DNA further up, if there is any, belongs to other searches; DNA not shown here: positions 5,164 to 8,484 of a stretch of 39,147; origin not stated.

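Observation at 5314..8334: Double HdrA made of two complementary half-sets of HdrA domains, with the same unit present as split genes 17 kb away (visible gene fusion/fission)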

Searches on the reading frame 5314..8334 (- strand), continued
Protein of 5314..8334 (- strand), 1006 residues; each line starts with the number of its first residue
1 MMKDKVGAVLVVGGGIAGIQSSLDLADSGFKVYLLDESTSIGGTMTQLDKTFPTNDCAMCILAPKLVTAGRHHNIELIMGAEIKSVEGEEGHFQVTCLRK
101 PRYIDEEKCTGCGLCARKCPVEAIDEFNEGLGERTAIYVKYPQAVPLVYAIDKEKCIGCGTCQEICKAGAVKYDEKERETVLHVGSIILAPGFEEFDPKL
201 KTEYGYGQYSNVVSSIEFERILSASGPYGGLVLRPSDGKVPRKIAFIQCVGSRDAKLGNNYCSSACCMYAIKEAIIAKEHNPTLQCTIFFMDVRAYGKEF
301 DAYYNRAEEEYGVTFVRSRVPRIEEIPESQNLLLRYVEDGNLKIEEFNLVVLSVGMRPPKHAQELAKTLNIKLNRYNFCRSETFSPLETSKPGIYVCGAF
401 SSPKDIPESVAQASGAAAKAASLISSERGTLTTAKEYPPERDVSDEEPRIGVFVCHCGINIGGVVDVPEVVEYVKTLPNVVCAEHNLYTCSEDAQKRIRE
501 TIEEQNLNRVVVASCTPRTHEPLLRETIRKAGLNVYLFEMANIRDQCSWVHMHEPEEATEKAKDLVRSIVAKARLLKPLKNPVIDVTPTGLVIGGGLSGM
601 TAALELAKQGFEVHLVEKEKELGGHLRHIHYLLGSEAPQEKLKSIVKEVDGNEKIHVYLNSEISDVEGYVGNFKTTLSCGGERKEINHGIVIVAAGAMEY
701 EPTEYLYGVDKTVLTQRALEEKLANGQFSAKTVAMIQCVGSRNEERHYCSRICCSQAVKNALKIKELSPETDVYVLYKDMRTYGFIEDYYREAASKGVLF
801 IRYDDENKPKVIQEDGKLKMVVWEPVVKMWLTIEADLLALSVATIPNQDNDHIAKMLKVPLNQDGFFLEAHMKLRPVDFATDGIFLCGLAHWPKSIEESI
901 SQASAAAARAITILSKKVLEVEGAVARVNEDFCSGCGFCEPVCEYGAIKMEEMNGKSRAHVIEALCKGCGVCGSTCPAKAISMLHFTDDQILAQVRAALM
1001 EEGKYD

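Call 52: predict_structure(alignment_id=A1)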
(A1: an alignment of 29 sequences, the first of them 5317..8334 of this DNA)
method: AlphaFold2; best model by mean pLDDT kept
length: 1006 residues; sequences in the alignment: 29
mean_pLDDT: 67.1   pTM: 0.70
mean pLDDT of the five models: 67.1, 65.2, 64.9, 55.9, 53.8
residues with pLDDT >= 90: 95; 70-90: 421; 50-70: 253; < 50: 237
segments of 3 or more residues with pLDDT < 50: 40-71, 113-161, 163-168, 223-230, 253-265, 293-299, 382-385, 399-405, 458-463, 517-519, 544-553, 742-751, 780-785, 869-881, 889-894, 921-928, 941-946, 961-971, 982-1006
pLDDT, mean of each block of 10 residues (from residue 1): 77 74 81 75 39 36 42 71 89 88 54 45 35 35 32 44 49 66 90 59 74 69 42 68 83 42 52 70 84 46 67 81 81 85 89 67 82 64 56 72 49 78 85 71 80 63 60 87 68 68 88 60 69 70 42 54 68 61 75 86 89 91 68 59 85 93 78 83 86 75 80 83 82 86 49 67 87 81 51 82 80 86 82 91 74 73 60 35 60 54 76 75 46 62 49 56 42 54 41 36 33
secondary structure, 60 per line:
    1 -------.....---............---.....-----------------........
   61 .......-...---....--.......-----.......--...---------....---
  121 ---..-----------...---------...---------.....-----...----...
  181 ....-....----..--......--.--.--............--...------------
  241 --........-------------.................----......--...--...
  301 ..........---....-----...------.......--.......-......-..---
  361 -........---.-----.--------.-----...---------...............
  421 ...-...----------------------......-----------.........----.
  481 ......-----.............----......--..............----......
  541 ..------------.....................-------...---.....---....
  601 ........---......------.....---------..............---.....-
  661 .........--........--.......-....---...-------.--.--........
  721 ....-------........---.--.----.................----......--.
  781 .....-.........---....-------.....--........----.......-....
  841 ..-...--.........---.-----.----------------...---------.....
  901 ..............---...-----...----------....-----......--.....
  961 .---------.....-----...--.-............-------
elements in order (helices of 4 or more, strands of 3 or more residues): E8-12 H16-27 E31-35 H53-67 E75-78 E81-87 E93-99 E102-104 H114-117 E137-139 E149-151 H161-165 E171-173 E178-184 E186-189 H198-203 E212-214 H215-223 E243-250 H264-280 E285-290 H298-310 E314-317 E323-325 E332-338 E341-347 E349-354 H362-369 E394-396 H406-423 E450-455 H467-475 E480-486 H492-504 E509-514 H517-530 E538-542 H555-575 E583-585 E589-593 H597-608 E612-617 H624-628 H638-651 E655-659 E661-669 E672-679 E682-688 E690-693 E697-699 E713-715 H716-724 E732-739 H751-767 E772-777 H780-785 H787-795 E799-802 E810-814 E817-824 E829-835 E837-842 E844-846 H849-857 E884-886 H896-914 E918-920 E926-928 H939-942 E948-953 E956-961 H971-975 E981-983 H988-999

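Call 54: fold_search(model_id=the predicted structure, library=pdb)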
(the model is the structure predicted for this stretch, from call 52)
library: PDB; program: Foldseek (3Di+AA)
matches with E <= 10: 1915; with E <= 0.001: 607
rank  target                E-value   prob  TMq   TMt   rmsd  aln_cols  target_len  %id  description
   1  5odc_A                2.6e-51  1.00  0.46  0.68   6.0       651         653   39  Heterodisulfide reductase / [NiFe]-hydrogenase complex from Methanothermococcus thermolithotrophicus at 2.3 A resoluti (released 2017-08-30)
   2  5odh_A                1.2e-50  1.00  0.46  0.68   5.8       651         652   39  Heterodisulfide reductase / [NiFe]-hydrogenase complex from Methanothermococcus thermolithotrophicus soaked with heter (released 2017-08-30)
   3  5odi_A                6.4e-50  1.00  0.46  0.67   6.0       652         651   39  Heterodisulfide reductase / [NiFe]-hydrogenase complex from Methanothermococcus thermolithotrophicus cocrystallized wi (released 2017-08-30)
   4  8rvy_A                9.0e-49  1.00  0.42  0.62   8.1       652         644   37  CryoEM structure of the Elp-Hdr complex of Methanothermobacter marburgensis state 1 (composite structure) (released 2025-05-14)
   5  8rvu_A                4.9e-48  1.00  0.48  0.72   5.2       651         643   37  CryoEM structure of the Elp-Hdr complex of Methanothermobacter marburgensis state 2 (composite structure) (released 2025-05-14)
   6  7bkb_A                2.8e-46  1.00  0.48  0.71   5.1       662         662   33  Formate dehydrogenase - heterodisulfide reductase - formylmethanofuran dehydrogenase complex from Methanospirillum hun (released 2021-09-29)
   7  7bkd_A                1.2e-44  1.00  0.43  0.63   7.1       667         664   33  Formate dehydrogenase - heterodisulfide reductase - formylmethanofuran dehydrogenase complex from Methanospirillum hun (released 2021-09-29)
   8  8rwn_A                9.7e-40  1.00  0.33  0.74   9.4       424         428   48  CryoEM structure of the Hdr(ABC)2 subunits of the Elp-Hdr complex of Methanothermobacter marburgensis (released 2025-05-14)
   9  8rvu_a                9.0e-39  1.00  0.33  0.74   9.4       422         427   48  CryoEM structure of the Elp-Hdr complex of Methanothermobacter marburgensis state 2 (composite structure) (released 2025-05-14)
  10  7bke_A                1.3e-34  1.00  0.33  0.71   9.8       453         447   39  Formate dehydrogenase - heterodisulfide reductase - formylmethanofuran dehydrogenase complex from Methanospirillum hun (released 2021-09-29)
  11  7bkd_a                2.7e-33  1.00  0.33  0.70  10.0       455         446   38  Formate dehydrogenase - heterodisulfide reductase - formylmethanofuran dehydrogenase complex from Methanospirillum hun (released 2021-09-29)
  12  6tjr_A                2.5e-24  1.00  0.30  0.86   2.6       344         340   28  Structure of HdrA-like subunit from Hyphomicrobium denitrificans (released 2020-08-19)
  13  6kyy_D                2.9e-13  1.00  0.23  0.47   9.4       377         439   14  Cu(II) complex of HOCl-induced flavoprotein disulfide reductase RclA from Escherichia coli (released 2020-02-05)
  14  6uzi_D                5.2e-13  1.00  0.22  0.44   8.1       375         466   18  Crystal structure of Dihydrolipoyl dehydrogenase from Elizabethkingia anophelis NUHP1 (released 2020-01-15)
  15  3cty_A                6.7e-13  1.00  0.23  0.65   5.8       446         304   15  Crystal structure of T. acidophilum thioredoxin reductase (released 2009-02-24)
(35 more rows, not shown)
